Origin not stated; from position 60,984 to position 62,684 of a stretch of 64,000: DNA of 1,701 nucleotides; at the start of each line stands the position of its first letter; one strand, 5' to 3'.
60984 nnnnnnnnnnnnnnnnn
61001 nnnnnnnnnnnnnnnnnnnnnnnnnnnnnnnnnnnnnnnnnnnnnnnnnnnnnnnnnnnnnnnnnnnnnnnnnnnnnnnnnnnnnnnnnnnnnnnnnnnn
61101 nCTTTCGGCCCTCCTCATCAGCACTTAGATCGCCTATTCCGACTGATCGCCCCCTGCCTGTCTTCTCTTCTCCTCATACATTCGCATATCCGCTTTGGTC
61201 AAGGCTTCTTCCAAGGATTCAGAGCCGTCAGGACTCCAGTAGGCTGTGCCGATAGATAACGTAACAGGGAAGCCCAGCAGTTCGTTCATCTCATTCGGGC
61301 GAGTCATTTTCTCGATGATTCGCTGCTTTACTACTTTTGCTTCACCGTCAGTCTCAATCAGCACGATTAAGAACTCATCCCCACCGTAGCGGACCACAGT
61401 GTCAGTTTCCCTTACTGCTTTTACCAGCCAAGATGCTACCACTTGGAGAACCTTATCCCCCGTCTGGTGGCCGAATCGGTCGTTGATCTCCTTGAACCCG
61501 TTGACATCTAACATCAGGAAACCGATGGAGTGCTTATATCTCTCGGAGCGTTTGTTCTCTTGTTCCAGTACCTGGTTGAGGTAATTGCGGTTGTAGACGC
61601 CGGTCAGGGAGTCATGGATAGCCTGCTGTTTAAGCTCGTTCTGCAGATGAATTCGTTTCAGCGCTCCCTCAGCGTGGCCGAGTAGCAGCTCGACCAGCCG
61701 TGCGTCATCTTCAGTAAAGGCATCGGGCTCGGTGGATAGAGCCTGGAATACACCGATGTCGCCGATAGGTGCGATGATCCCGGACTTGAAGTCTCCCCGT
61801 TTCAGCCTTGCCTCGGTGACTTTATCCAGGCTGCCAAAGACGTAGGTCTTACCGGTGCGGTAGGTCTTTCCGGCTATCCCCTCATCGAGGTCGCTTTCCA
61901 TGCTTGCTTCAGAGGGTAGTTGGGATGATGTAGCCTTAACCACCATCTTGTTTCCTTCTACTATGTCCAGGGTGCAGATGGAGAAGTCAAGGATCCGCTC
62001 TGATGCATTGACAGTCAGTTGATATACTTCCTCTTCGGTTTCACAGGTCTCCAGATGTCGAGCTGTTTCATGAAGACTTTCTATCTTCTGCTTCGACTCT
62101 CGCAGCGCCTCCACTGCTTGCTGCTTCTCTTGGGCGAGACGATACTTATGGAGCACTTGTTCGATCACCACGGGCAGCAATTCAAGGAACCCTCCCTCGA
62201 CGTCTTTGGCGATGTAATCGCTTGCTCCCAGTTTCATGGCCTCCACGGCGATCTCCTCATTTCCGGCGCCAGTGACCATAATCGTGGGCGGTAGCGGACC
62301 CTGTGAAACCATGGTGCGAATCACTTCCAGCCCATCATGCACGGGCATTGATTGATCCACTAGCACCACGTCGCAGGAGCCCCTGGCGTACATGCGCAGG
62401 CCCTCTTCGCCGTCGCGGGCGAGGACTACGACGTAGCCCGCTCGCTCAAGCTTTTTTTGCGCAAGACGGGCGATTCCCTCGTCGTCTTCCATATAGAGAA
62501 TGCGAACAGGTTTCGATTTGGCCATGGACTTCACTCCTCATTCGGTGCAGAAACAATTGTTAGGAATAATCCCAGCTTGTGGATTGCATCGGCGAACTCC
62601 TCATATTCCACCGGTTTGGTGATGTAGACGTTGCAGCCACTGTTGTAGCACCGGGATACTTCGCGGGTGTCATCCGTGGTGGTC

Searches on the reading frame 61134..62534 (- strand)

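Call 49: search_protein_families(library=pfam, proteins=[window:61134-62534:-], max_evalue=0.001)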
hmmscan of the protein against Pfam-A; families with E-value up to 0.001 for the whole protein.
window:61134-62534:- (466 aa): 4 families
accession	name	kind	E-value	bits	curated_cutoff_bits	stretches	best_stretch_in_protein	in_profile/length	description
PF00990.26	GGDEF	-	8.5e-45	152.9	23.8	1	305-459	1-158/161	Diguanylate cyclase, GGDEF domain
PF00072.30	Response_reg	-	2.2e-23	82.9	30.2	1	12-113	1-102/111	Response regulator receiver domain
PF13185.12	GAF_2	-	2.9e-13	50.6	28.6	1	165-292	2-135/136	GAF domain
PF01590.32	GAF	-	0.00014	22.8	22.4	1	168-292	3-133/133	GAF domain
